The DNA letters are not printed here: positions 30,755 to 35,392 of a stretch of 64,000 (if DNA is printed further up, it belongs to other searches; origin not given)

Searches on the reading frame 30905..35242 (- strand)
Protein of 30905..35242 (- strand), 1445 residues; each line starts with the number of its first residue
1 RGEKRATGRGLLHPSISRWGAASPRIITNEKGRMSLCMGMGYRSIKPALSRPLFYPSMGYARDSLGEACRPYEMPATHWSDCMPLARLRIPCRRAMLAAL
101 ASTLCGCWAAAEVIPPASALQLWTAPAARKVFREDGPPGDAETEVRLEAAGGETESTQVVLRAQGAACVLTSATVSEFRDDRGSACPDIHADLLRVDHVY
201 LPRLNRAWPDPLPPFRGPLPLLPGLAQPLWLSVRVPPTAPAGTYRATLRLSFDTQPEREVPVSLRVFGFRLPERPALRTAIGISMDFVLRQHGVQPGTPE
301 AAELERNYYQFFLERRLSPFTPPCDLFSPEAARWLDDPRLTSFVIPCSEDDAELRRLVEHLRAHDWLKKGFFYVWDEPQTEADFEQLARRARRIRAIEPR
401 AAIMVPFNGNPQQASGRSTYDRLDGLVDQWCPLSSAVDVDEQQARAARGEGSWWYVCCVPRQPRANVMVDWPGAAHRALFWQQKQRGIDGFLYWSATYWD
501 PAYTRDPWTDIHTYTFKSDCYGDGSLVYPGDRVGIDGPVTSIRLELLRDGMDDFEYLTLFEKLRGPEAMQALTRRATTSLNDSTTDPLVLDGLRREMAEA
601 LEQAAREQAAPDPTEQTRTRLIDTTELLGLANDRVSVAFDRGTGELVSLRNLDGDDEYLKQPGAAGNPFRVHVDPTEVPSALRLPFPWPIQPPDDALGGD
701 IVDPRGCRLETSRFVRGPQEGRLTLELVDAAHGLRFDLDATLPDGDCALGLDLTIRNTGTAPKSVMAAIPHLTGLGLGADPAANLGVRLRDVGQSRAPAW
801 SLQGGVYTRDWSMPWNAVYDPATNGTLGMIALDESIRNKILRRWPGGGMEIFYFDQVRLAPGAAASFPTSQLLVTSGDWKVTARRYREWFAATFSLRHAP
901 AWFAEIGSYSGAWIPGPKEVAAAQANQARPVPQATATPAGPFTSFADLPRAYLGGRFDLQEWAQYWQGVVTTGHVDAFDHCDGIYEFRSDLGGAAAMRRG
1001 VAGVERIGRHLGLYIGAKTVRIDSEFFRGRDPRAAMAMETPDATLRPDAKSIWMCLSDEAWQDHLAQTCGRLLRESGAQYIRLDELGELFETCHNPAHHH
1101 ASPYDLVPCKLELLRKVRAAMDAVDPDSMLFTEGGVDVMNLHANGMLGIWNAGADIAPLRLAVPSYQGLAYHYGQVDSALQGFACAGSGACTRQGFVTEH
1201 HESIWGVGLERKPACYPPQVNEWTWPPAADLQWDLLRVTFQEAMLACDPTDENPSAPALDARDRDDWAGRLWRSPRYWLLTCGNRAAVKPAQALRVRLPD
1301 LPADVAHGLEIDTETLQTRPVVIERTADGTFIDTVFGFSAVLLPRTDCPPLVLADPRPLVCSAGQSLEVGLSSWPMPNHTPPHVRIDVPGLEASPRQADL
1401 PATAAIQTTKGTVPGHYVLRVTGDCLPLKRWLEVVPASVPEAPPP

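Call 61: search_protein_families(library=pfam, proteins=[window:30905-35242:-], max_evalue=0.001)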
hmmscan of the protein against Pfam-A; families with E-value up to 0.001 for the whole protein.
window:30905-35242:- (1445 aa): 2 families
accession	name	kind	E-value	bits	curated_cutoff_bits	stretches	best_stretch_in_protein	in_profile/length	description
PF13320.12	GH123_cat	-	1.6e-24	87.4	23.1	1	354-559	139-323/324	Glycoside hydrolase 123, catalytic domain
PF19773.5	DUF6259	-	1.2e-06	28.4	28.7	0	1049-1136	165-253/300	Domain of unknown function (DUF6259)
